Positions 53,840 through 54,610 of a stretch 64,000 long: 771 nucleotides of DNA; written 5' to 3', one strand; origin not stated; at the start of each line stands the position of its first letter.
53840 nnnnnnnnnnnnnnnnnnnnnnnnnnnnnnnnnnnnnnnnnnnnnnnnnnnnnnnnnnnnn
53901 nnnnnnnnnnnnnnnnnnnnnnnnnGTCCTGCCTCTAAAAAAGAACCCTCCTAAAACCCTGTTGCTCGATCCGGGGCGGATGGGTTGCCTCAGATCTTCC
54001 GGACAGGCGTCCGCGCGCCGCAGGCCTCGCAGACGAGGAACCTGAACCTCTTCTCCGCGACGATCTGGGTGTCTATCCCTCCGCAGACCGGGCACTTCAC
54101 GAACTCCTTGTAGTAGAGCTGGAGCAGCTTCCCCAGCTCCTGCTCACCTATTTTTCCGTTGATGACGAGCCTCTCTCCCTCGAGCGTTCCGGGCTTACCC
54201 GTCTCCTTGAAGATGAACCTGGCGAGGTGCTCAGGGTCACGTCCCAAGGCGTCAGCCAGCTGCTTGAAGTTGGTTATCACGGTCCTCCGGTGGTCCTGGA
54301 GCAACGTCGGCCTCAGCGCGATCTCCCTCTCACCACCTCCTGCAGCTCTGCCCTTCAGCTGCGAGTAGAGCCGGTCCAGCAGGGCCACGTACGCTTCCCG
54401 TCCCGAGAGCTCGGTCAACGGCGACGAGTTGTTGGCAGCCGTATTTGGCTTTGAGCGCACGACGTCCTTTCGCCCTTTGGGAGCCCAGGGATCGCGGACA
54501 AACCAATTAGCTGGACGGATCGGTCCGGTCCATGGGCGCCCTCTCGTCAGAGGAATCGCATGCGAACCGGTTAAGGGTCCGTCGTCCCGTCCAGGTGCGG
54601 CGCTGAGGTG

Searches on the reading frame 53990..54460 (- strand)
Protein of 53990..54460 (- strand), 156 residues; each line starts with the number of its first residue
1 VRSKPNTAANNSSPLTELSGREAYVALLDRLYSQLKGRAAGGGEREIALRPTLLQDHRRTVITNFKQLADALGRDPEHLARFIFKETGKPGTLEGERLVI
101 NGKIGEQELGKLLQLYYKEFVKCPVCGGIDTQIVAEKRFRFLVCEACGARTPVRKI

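Call 63: search_protein_families(library=pfam, proteins=[window:53990-54460:-], max_evalue=0.01)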
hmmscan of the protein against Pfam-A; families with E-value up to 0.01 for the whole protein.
window:53990-54460:- (156 aa): 2 families
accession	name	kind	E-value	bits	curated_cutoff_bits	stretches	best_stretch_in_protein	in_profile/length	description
PF01873.23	eIF-5_eIF-2B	-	9.7e-28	96.9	27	1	52-150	17-117/117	Domain found in IF2B/IF5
PF08271.17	Zn_Ribbon_TF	-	0.002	18.1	29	1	122-149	2-27/43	TFIIB zinc-binding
